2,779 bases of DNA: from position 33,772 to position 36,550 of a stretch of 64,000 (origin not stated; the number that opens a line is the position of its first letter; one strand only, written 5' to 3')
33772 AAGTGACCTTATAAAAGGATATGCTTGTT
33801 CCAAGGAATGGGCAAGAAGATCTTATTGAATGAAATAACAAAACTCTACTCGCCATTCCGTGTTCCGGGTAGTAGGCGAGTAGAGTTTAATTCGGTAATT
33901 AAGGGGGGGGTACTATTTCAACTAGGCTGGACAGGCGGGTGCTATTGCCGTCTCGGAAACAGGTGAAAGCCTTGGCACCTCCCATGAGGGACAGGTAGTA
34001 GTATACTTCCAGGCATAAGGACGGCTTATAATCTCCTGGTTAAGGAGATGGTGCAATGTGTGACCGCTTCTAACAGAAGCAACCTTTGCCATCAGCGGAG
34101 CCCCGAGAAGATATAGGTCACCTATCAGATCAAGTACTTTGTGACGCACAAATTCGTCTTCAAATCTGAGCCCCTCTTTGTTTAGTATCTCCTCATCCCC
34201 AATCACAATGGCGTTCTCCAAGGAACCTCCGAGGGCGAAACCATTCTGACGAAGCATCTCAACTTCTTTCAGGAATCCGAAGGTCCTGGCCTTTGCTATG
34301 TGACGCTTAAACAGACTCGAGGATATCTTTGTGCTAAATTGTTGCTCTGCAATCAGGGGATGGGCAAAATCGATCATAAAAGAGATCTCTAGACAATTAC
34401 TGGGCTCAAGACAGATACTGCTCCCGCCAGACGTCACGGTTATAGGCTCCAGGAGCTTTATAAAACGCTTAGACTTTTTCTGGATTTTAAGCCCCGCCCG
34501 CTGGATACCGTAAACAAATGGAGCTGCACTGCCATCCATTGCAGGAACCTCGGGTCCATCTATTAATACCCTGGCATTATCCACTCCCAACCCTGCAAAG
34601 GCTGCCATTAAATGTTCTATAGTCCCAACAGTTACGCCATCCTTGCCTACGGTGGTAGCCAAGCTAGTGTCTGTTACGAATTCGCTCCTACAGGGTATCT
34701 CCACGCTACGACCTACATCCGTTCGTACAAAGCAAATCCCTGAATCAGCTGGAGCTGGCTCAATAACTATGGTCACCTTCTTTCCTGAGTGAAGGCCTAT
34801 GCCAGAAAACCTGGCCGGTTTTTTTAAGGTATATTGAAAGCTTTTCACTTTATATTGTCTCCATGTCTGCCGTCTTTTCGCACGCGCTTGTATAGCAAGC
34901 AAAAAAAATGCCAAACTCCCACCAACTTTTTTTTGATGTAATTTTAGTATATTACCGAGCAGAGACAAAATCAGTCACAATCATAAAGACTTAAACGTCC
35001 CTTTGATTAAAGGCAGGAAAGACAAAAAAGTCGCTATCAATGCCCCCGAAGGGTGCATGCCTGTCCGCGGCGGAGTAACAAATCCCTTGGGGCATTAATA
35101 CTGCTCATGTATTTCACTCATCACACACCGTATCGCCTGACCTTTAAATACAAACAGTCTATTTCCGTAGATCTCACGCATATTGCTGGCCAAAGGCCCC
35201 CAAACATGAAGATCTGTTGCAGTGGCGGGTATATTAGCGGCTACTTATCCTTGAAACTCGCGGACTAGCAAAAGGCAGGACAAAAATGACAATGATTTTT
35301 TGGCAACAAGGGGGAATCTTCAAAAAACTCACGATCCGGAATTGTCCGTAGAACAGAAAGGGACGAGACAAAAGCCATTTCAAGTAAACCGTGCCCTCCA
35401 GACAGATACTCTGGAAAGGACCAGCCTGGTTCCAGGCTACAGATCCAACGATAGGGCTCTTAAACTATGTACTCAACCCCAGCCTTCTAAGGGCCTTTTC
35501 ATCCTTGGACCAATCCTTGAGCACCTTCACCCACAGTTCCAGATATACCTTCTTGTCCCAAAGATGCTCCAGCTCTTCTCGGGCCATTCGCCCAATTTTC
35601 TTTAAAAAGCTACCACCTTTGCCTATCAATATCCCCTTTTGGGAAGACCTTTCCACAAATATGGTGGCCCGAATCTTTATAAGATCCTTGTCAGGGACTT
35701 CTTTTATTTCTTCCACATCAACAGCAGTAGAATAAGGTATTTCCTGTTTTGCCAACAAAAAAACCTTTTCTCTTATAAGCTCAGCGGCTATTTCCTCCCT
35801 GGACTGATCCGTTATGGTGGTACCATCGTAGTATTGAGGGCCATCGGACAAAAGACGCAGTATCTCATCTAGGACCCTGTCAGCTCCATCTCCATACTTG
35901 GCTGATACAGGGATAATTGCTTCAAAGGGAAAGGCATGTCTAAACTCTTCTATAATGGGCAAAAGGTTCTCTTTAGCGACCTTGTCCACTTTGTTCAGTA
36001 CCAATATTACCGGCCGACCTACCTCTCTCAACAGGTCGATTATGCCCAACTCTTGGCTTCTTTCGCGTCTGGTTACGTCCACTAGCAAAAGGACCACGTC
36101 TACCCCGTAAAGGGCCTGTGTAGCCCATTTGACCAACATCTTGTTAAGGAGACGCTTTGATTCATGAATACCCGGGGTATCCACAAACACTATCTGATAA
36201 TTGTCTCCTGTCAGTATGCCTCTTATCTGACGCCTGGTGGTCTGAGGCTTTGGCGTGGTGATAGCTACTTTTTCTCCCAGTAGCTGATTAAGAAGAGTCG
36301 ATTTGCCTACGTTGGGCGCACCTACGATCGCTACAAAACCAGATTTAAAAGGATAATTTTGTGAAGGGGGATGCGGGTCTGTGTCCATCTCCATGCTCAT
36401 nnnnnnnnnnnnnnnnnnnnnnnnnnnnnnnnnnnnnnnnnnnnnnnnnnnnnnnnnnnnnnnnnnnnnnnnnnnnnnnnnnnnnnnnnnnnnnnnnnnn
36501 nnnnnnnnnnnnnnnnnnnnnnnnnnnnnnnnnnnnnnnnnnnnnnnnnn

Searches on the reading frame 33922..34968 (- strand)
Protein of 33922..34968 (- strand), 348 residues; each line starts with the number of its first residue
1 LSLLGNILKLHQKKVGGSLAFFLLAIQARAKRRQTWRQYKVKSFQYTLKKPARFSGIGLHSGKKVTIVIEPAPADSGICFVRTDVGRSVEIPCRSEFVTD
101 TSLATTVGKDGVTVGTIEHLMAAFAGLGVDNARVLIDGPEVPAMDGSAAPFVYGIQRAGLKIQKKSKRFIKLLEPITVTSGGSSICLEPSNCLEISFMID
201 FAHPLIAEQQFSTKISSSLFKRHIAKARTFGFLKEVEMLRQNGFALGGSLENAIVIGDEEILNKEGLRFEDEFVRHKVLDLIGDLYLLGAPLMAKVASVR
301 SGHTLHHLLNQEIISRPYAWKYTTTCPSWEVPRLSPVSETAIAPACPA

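Call 77: search_protein_families(library=pfam, proteins=[window:33922-34968:-], max_evalue=0.00001)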
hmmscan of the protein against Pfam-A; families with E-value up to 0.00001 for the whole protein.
window:33922-34968:- (348 aa): 1 family
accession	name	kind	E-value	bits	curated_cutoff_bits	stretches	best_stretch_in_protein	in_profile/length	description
PF03331.19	LpxC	-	3.9e-106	354.9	27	1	45-314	1-267/268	UDP-3-O-acyl N-acetylglycosamine deacetylase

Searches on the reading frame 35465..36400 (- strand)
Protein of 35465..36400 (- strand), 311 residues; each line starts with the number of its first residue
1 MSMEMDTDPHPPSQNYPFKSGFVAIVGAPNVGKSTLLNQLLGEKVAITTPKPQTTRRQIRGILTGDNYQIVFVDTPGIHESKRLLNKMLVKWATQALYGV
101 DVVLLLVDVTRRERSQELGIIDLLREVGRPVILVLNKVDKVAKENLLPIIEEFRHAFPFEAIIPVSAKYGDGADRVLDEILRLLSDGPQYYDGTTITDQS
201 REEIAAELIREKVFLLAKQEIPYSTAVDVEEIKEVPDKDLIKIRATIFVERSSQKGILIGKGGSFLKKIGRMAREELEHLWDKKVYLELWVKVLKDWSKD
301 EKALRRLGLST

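Call 77: search_protein_families(library=pfam, proteins=[window:35465-36400:-], max_evalue=0.00001)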
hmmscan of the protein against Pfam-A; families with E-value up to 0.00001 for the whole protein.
window:35465-36400:- (311 aa): 7 families
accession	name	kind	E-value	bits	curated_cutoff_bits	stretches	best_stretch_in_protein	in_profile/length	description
PF01926.29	MMR_HSR1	-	9.2e-27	93.8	21.9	1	23-137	2-113/113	50S ribosome-binding GTPase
PF07650.23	KH_2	-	8.2e-20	70.9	22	1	220-297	1-77/78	KH domain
PF02421.24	FeoB_N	-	3.4e-17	62.8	27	1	23-180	3-156/156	Ferrous iron transport protein B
PF00009.33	GTP_EFTU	-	2.7e-14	53.6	26.5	1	23-184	6-186/188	Elongation factor Tu GTP binding domain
PF00350.29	Dynamin_N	-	2.8e-11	44.2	27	0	23-56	1-34/168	Dynamin family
PF04548.22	AIG1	-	1.3e-07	31.6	27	1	25-145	5-133/212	AIG1 family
PF03193.22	RsgA_GTPase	-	3.9e-06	27.3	30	0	19-80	105-170/174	RsgA GTPase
